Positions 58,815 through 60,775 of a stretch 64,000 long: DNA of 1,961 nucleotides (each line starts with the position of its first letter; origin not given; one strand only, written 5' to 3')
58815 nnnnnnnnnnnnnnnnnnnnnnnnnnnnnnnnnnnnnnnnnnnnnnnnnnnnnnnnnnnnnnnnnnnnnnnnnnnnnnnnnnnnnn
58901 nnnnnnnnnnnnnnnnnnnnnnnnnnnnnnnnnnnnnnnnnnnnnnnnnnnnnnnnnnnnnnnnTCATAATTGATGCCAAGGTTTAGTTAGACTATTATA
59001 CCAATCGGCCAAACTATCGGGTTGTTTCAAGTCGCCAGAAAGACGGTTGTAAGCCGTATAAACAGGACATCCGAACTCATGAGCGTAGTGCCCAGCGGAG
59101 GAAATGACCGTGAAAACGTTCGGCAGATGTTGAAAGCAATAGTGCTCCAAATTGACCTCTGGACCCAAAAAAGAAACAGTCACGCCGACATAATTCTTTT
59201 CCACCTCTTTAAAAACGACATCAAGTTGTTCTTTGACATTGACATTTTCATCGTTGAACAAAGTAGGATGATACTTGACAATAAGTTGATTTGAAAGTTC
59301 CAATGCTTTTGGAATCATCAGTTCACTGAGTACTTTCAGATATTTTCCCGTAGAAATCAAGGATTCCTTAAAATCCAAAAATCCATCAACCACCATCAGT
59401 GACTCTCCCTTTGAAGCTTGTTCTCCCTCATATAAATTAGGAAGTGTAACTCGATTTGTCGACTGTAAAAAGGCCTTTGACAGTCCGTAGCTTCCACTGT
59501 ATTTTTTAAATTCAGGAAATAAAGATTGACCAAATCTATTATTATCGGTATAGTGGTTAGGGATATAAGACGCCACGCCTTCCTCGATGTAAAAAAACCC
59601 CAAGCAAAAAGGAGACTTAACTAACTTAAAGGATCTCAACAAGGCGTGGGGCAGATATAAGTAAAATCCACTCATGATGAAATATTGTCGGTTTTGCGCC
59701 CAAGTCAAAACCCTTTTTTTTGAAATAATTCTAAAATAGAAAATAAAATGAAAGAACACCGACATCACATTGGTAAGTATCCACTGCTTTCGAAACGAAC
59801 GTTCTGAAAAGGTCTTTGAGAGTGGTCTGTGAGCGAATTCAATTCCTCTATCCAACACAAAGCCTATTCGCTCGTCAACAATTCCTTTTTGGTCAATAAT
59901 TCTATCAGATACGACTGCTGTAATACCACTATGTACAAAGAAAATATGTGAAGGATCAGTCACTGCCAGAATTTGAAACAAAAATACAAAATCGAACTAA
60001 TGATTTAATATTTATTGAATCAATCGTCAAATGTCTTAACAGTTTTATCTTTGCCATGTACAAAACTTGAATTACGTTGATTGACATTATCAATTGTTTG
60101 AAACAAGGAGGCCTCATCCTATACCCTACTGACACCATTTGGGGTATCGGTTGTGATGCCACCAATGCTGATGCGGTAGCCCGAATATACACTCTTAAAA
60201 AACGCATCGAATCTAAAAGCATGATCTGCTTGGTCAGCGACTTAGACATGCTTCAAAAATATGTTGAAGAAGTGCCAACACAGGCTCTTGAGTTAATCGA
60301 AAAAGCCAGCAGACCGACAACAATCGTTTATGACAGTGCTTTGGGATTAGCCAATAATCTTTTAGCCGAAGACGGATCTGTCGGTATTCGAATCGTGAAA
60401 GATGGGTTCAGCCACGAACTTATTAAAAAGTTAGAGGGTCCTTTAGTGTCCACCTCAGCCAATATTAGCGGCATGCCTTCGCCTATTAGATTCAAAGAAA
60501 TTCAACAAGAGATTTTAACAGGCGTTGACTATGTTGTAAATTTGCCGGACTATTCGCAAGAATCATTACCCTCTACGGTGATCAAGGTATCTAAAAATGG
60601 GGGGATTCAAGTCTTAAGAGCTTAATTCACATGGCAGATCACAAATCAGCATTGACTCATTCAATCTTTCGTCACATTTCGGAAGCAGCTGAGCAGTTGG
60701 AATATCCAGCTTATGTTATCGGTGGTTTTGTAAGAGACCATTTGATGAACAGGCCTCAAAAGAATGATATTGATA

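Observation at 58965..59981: Unassignable 338-aa protein coupled into the glycan operon carries sialyltransferase-like short motifs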

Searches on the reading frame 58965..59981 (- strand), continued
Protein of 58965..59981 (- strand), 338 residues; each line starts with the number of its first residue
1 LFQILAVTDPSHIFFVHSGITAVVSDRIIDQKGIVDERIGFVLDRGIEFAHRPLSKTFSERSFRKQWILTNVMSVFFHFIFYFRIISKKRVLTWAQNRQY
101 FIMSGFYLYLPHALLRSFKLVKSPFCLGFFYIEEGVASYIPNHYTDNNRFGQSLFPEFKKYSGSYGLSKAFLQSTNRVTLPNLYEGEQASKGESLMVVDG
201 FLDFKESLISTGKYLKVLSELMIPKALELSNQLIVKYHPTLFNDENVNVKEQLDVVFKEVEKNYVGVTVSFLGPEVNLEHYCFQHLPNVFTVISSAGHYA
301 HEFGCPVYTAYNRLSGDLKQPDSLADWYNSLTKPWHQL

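Call 68: find_encoding_contigs(protein=P0105, flank=10000, max_places=1)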
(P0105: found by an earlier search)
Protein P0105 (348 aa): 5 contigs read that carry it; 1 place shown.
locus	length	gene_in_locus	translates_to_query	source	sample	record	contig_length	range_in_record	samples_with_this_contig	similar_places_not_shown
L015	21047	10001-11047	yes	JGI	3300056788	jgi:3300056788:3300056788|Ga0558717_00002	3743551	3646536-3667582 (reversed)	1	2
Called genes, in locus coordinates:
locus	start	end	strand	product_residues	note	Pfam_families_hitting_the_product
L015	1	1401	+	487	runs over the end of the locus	-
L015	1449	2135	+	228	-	-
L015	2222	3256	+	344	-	PF02779:Transket_pyr, PF02780:Transketolase_C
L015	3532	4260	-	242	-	PF03848:TehB (weak), PF13489:Methyltransf_23, PF08241:Methyltransf_11, PF08242:Methyltransf_12 (weak), PF13649:Methyltransf_25, PF13847:Methyltransf_31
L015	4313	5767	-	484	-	PF14289:DUF4369, PF17127:DUF5106, PF00578:AhpC-TSA, PF08534:Redoxin, PF13905:Thioredoxin_8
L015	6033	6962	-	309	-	PF13098:Thioredoxin_2 (weak), PF13899:Thioredoxin_7, PF05036:SPOR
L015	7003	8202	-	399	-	PF01619:Pro_dh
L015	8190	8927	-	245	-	PF08501:Shikimate_dh_N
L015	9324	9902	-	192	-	PF08712:Nfu_N, PF01106:NifU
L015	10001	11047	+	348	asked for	-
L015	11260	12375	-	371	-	PF01757:Acyl_transf_3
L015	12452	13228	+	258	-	PF02698:DUF218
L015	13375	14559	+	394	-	PF01497:Peripla_BP_2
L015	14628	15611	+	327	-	PF01032:FecCD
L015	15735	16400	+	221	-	-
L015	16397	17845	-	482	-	PF01943:Polysacc_synt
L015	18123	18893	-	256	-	PF02621:VitK2_biosynth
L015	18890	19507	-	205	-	PF00300:His_Phos_1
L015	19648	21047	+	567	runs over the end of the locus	PF20656:MS_N, PF01274:MS_TIM-barrel, PF20659:MS_C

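Call 69: find_encoding_contigs(protein=P0024, flank=10000, max_places=1)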
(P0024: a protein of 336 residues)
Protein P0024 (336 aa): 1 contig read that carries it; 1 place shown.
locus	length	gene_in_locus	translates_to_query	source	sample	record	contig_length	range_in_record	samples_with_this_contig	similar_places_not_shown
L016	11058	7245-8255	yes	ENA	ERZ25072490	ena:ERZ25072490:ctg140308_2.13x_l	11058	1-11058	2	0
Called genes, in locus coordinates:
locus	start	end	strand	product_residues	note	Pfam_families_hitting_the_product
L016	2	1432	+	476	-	?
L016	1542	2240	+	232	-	-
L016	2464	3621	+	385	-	PF02353:CMAS (faint), PF13489:Methyltransf_23, PF08241:Methyltransf_11, PF08242:Methyltransf_12, PF13649:Methyltransf_25, PF13847:Methyltransf_31 (weak)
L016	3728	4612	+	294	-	PF03102:NeuB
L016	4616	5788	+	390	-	PF02348:CTP_transf_3, PF08282:Hydrolase_3 (faint), PF13419:HAD_2 (weak), PF00702:Hydrolase (weak)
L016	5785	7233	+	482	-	PF01943:Polysacc_synt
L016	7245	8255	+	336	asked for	-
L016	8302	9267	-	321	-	PF13489:Methyltransf_23, PF05219:DREV, PF07021:MetW, PF13847:Methyltransf_31, PF08241:Methyltransf_11, PF08242:Methyltransf_12, PF13649:Methyltransf_25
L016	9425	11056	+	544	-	?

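Call 70: find_encoding_contigs(protein=P0020, flank=10000, max_places=1)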
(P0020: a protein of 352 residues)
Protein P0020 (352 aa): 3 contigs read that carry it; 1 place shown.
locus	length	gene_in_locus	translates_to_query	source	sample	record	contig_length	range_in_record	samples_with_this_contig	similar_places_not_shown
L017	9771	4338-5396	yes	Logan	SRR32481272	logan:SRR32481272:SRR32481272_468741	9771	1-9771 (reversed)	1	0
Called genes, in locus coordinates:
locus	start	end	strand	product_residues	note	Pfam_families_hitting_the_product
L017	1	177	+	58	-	?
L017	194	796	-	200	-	PF01205:Impact_N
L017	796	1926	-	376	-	-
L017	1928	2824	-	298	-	PF00892:EamA (faint)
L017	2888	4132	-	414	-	PF13579:Glyco_trans_4_4 (weak), PF13439:Glyco_transf_4, PF20706:GT4-conflict (weak), PF00534:Glycos_transf_1, PF13692:Glyco_trans_1_4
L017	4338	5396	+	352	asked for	-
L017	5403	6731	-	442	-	PF13440:Polysacc_synt_3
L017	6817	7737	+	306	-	PF00535:Glycos_transf_2, PF10111:Glyco_tranf_2_2, PF13641:Glyco_tranf_2_3 (faint)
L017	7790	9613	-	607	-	PF18911:PKD_4 (weak), PF22352:K319L-like_PKD, PF07691:PA14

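Call 79: find_related_loci(query=A4, collection=genome_contigs, flank=10000)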
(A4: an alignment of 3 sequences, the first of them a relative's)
Query A4 (291 aa) in genome_contigs; peptide patterns used: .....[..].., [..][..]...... (x = any residue, [..] = any of these).
600 stretches matched a pattern (row limit reached: there are more); 546 encode a relative of the query (tblastn E <= 1e-3); the best 80 are kept; 80 distinct loci.
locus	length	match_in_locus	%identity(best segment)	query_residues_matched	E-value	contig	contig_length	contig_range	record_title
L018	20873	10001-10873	81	1-291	2e-170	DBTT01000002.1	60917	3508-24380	MAG TPA_asm: Bacteroidales bacterium UBA1309 UBA1309_contig_48529, whole genome shotgun sequence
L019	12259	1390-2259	84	1-290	9e-170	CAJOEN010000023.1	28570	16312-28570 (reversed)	uncultured Bacteroidales bacterium isolate Red_deer_2_mag_123 genome assembly, contig: scaffold_807, whole genome shotgu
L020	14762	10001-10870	82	1-290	3e-167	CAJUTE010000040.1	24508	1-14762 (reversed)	MAG TPA_asm: uncultured Muribaculum sp. isolate MGBC165515 genome assembly, contig: MGBC165515.40, whole genome shotgun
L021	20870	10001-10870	80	1-290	1e-166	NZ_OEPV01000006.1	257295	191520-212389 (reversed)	Dysgonomonas massiliensis strain Marseille-P4356, whole genome shotgun sequence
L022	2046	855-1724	80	1-290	5e-180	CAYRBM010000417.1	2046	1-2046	MAG TPA_asm: uncultured Odoribacter sp. isolate SRP220891_co1_185 genome assembly, contig: NODE_118291_length_2046_cov_3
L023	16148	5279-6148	82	1-290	1e-166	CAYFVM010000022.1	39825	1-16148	MAG TPA_asm: uncultured Bacteroidales bacterium isolate ERP107106_co1_258 genome assembly, contig: NODE_842_length_39825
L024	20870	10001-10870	82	1-290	2e-166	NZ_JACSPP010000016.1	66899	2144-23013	Phocaeicola intestinalis strain Sa1CVN1 NODE_16_length_66899_cov_24.556778, whole genome shotgun sequence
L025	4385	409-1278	81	1-290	7e-171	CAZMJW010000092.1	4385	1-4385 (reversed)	MAG TPA_asm: uncultured Gammaproteobacteria bacterium isolate binchicken_co39_573 genome assembly, contig: NODE_40956_le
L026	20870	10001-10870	81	1-290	5e-166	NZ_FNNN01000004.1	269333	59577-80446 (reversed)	Bacteroides faecis MAJ27, whole genome shotgun sequence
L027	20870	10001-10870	81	1-290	2e-165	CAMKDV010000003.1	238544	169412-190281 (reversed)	MAG: uncultured Bacteroidales bacterium isolate SRR12081303_bin.68_metaWRAP_v1.3_MAG genome assembly, contig: ERZ1228976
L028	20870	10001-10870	81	1-290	1e-165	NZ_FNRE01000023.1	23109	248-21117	Prevotella sp. tc2-28, whole genome shotgun sequence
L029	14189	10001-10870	80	1-290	4e-165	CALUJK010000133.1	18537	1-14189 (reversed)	MAG: uncultured Bacteroides sp. isolate E20__bin93 genome assembly, contig: E20__k127_7510657, whole genome shotgun sequ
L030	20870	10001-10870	81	1-290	2e-163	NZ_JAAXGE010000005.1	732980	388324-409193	Bacteroides sp. GM023 contig_5, whole genome shotgun sequence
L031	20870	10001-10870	81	1-290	1e-163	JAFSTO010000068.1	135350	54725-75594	MAG: Paludibacteraceae bacterium isolate RGIG3461 Goat_Rumen.Co__c2419973, whole genome shotgun sequence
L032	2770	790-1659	80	1-290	7e-173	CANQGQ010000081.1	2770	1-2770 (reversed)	MAG: uncultured Alistipes sp. isolate Lapin-025__bin13 genome assembly, contig: Lapin-025__NODE_28800_length_2770_cov_10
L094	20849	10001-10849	71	2-284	2e-138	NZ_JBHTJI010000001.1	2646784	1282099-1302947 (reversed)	Mariniflexile jejuense strain CCUG 62414 GCM70027501_8, whole genome shotgun sequence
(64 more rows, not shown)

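Call 88: find_related_loci(query=L094:10001-10849:+, collection=genome_contigs, flank=6000)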
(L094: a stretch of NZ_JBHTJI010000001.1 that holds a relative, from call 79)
Query L094:10001-10849:+ (283 aa) in genome_contigs; peptide patterns used: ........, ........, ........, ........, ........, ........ (x = any residue, [..] = any of these).
600 stretches matched a pattern (row limit reached: there are more); 549 encode a relative of the query (tblastn E <= 1e-3); the best 80 are kept; 80 distinct loci.
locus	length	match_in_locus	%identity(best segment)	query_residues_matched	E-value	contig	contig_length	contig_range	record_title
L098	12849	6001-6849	100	1-283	0e+0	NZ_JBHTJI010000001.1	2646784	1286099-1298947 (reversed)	Mariniflexile jejuense strain CCUG 62414 GCM70027501_8, whole genome shotgun sequence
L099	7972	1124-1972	95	1-283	0e+0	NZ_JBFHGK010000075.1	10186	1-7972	MAG: Mariniflexile sp. isolate Mix_sand07.2021.05.G.151 k141_477792_length_10186_cov_23.1670, whole genome shotgun seque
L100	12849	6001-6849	93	1-283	0e+0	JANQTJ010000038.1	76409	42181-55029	MAG: Flaviramulus sp. isolate MAG_06 P22051_101_S23_metaspades_66_76409_cov_8, whole genome shotgun sequence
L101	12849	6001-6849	92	1-283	0e+0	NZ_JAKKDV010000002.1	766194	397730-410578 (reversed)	Flaviramulus multivorans strain M-M16 s_multi-1_2, whole genome shotgun sequence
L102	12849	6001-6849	92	1-283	0e+0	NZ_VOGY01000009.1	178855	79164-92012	Algibacter pacificus strain H164 Scaffold9_1, whole genome shotgun sequence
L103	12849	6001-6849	89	1-283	1e-178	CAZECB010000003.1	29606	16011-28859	MAG TPA_asm: uncultured Flavobacteriaceae bacterium isolate SRP065251_co1_51 genome assembly, contig: NODE_977_length_29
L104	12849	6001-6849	90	1-283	5e-178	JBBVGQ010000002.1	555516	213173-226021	Flavobacteriaceae bacterium SZ-1-7 NODE_2_length_555516_cov_338.255994, whole genome shotgun sequence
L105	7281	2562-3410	89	1-283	2e-177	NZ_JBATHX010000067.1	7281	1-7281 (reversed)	MAG: Algibacter sp. isolate MFD10241_ilm_asm_bin31 k127_110871, whole genome shotgun sequence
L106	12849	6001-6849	89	1-283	7e-177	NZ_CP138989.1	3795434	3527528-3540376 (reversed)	Algibacter sp. R77976 chromosome, complete genome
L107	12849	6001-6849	88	1-283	1e-174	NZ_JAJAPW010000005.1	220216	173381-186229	Tamlana laminarinivorans strain PT2-4 NODE_5_length_220216_cov_49.962974, whole genome shotgun sequence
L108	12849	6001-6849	88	1-283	1e-174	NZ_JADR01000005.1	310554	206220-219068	Olleya marilimosa CAM030 M890DRAFT_scaffold00004.4_C, whole genome shotgun sequence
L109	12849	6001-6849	88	1-283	5e-174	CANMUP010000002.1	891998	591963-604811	uncultured Flaviramulus sp. isolate N17-2-Z.fasta genome assembly, contig: NODE_2, whole genome shotgun sequence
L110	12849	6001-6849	87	1-283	6e-174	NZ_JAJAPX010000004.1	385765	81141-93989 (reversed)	Tamlana sargassicola strain 62-3 NODE_4_length_385765_cov_49.066109, whole genome shotgun sequence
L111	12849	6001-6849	88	1-283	1e-173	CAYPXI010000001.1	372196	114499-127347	MAG TPA_asm: uncultured Flavobacterium sp. isolate SRP199154_co2_123 genome assembly, contig: NODE_5_length_372196_cov_9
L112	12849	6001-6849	88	1-283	3e-173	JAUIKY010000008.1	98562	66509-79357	MAG: Bacteroidia bacterium isolate Co_bin.381 NODE_2053_length_98562_cov_4.927505, whole genome shotgun sequence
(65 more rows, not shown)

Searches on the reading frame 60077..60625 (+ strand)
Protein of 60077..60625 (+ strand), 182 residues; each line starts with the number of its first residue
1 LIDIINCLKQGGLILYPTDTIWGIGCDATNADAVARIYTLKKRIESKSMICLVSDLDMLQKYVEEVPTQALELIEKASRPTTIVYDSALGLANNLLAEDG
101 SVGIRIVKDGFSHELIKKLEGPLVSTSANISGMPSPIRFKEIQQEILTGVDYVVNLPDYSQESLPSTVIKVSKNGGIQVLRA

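Call 11: search_protein_families(library=pfam, proteins=[window:60077-60625:+], max_evalue=0.001)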
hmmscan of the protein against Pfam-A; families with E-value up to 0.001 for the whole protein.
window:60077-60625:+ (182 aa): 1 family
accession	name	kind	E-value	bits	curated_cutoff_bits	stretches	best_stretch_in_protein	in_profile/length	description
PF01300.24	Sua5_yciO_yrdC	-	5.3e-48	163.3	25.1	1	7-181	2-176/178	Telomere recombination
